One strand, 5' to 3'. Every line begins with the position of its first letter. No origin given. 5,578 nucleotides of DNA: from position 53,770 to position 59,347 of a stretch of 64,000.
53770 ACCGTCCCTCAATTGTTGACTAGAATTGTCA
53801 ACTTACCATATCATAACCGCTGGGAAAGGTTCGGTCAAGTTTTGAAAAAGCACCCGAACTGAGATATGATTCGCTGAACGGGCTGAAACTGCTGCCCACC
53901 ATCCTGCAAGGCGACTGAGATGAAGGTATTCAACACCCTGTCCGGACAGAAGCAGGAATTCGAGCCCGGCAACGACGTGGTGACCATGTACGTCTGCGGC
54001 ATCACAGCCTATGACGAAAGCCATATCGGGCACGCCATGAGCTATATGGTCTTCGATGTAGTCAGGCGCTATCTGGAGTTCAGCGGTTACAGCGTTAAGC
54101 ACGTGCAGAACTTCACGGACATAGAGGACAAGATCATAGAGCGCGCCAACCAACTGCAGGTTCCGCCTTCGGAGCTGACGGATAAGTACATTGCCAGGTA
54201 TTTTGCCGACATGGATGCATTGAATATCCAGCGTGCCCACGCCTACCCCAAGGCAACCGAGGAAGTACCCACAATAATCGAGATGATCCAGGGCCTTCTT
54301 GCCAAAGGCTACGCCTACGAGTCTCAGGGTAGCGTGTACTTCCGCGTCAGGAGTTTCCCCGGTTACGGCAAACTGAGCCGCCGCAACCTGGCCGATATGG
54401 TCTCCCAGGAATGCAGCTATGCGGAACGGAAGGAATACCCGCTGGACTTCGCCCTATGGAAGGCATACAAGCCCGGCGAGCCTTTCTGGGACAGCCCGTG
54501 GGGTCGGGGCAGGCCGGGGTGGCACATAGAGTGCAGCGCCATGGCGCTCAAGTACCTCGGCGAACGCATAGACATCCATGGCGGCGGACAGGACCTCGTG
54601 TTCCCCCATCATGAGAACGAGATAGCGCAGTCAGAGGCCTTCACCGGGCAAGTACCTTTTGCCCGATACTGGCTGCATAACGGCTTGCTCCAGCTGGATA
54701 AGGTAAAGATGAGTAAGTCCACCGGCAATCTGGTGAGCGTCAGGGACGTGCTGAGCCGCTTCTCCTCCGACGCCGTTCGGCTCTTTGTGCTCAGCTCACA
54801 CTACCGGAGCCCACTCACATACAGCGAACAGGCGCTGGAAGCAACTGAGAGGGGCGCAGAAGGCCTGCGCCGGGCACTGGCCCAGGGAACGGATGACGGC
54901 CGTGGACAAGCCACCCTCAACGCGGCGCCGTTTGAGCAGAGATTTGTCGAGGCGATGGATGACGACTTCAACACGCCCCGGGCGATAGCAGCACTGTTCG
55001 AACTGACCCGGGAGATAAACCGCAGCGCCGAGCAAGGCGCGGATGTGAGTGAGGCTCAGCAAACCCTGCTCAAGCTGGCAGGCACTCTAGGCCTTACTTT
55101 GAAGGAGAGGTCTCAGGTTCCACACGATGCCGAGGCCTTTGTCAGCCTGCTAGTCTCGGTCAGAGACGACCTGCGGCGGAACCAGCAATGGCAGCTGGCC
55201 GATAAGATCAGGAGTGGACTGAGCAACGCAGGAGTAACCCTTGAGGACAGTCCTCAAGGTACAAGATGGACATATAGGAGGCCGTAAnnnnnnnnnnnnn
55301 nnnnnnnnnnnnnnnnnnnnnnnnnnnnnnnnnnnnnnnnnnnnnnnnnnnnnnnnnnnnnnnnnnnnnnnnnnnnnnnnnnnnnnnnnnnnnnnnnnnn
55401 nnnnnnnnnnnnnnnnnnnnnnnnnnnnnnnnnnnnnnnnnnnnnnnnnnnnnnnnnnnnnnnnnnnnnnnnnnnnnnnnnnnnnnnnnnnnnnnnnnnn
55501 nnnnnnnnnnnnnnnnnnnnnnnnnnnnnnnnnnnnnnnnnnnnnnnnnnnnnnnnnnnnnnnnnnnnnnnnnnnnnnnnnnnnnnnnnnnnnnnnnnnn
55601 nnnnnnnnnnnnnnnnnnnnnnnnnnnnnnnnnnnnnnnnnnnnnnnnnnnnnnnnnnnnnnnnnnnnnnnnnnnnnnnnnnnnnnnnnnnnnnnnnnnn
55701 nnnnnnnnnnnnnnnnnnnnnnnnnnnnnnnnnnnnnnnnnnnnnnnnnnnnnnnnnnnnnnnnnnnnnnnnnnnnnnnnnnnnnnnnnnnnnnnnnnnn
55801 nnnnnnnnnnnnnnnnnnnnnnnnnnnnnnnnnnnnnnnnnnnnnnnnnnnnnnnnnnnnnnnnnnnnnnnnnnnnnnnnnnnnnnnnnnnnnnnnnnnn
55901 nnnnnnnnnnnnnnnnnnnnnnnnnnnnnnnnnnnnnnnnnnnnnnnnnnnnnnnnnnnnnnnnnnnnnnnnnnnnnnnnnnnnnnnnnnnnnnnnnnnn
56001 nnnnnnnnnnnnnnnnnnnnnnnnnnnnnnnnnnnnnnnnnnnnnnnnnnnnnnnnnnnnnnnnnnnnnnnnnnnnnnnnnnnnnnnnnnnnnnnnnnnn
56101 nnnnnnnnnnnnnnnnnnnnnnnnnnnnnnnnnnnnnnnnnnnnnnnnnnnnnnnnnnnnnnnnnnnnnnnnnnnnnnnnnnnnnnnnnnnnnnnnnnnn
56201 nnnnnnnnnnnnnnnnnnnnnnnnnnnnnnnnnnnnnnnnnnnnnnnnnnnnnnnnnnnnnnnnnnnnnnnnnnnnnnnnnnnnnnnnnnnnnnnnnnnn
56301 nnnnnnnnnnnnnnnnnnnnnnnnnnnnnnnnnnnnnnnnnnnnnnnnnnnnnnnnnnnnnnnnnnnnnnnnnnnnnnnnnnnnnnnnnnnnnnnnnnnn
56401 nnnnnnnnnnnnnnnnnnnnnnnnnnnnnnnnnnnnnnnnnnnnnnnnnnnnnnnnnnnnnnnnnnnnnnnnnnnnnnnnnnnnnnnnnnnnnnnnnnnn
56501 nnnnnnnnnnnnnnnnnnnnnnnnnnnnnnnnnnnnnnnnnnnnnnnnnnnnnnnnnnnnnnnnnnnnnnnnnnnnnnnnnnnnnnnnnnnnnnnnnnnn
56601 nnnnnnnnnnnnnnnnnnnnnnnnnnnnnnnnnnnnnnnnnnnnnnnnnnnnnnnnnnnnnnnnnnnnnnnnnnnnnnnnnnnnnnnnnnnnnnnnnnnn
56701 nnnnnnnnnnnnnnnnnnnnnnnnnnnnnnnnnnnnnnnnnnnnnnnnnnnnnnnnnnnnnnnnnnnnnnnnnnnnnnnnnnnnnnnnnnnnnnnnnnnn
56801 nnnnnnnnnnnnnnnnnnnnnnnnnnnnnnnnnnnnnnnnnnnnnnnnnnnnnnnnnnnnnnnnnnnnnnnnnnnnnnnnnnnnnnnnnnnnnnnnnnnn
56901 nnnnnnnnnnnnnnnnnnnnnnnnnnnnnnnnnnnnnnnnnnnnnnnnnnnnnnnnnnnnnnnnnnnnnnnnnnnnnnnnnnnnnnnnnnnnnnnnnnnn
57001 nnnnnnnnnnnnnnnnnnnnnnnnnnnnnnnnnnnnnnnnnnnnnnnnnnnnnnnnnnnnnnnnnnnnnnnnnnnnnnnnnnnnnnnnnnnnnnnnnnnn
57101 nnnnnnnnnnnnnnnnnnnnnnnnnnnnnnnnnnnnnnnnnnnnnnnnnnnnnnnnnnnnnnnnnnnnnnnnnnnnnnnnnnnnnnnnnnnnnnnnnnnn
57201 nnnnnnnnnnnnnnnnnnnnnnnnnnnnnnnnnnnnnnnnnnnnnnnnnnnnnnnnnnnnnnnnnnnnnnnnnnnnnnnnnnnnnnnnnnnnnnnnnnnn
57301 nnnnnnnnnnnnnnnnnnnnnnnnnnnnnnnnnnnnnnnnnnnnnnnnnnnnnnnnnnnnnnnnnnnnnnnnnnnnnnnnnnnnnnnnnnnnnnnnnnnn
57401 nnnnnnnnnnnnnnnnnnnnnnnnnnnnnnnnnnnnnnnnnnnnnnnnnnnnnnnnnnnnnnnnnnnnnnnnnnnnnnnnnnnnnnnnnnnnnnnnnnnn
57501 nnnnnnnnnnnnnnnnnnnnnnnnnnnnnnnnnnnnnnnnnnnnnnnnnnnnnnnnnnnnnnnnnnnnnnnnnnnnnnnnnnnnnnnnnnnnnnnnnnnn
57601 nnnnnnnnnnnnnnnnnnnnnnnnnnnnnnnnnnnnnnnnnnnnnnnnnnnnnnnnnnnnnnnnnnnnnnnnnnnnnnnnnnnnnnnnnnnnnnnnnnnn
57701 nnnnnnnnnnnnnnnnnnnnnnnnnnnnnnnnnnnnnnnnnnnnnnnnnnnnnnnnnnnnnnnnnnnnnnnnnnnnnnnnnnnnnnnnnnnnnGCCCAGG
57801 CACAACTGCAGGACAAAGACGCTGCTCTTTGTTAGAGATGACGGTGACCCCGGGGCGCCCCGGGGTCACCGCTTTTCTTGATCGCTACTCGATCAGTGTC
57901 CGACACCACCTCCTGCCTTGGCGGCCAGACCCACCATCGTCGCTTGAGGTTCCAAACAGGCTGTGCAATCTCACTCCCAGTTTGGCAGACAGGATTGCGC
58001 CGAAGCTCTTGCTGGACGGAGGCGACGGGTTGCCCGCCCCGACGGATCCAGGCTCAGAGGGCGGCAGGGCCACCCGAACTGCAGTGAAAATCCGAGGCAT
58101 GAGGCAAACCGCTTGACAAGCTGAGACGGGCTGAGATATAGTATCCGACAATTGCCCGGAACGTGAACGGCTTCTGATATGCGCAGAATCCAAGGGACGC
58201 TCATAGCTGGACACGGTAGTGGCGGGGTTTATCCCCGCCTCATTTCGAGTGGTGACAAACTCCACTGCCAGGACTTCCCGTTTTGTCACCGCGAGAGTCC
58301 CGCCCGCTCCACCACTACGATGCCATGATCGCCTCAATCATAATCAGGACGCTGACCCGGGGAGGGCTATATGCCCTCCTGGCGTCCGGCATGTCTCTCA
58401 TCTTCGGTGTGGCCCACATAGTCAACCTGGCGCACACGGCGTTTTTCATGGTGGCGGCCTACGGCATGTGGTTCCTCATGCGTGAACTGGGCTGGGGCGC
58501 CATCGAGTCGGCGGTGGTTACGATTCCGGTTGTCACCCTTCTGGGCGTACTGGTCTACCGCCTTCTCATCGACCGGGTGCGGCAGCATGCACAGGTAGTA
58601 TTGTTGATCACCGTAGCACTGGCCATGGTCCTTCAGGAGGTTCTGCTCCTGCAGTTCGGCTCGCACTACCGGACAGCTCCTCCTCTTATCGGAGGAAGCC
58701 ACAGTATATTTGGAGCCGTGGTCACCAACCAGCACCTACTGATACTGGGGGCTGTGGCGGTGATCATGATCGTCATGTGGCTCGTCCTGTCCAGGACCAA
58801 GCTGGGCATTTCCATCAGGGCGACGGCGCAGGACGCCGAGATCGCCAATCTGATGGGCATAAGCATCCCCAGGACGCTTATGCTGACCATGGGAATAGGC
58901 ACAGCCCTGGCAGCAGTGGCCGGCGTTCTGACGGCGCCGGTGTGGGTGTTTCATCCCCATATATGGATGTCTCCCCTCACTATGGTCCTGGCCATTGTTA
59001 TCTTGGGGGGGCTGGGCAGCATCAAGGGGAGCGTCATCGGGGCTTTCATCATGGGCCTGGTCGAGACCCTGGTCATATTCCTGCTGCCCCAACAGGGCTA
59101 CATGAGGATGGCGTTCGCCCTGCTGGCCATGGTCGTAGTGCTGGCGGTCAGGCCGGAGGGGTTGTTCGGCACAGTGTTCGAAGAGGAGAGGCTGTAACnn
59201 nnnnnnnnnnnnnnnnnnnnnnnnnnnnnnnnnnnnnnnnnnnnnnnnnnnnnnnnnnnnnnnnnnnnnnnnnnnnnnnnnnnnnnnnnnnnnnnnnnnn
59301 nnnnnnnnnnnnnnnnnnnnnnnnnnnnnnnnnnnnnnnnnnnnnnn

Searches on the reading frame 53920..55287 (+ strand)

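Call 33: search_protein_families(library=pfam, max_evalue=0.00001, proteins=[window:53920-55287:+])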
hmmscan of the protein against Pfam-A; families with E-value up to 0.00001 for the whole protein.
window:53920-55287:+ (455 aa): 4 families
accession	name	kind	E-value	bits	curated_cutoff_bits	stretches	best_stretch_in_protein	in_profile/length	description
PF01406.26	tRNA-synt_1e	-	1.6e-126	422.2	27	1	18-309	7-299/301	tRNA synthetases class I (C) catalytic domain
PF09190.17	DALR_2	-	5.7e-18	65.7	22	1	341-394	1-56/57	DALR domain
PF09334.17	tRNA-synt_1g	-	8.5e-14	51.5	20.1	1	32-143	12-124/391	tRNA synthetases class I (M)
PF00133.28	tRNA-synt_1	-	3.8e-12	46.1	22.7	1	218-297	330-409/414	tRNA synthetases class I (I, L, M and V)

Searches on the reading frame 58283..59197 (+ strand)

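Call 33: search_protein_families(library=pfam, max_evalue=0.00001, proteins=[window:58283-59197:+])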
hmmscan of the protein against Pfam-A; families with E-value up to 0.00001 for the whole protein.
window:58283-59197:+ (304 aa): 1 family
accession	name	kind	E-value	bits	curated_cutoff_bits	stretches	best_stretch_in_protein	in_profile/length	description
PF02653.21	BPD_transp_2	-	2.1e-36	125.9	26.8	1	20-287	2-269/269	Branched-chain amino acid transport system / permease component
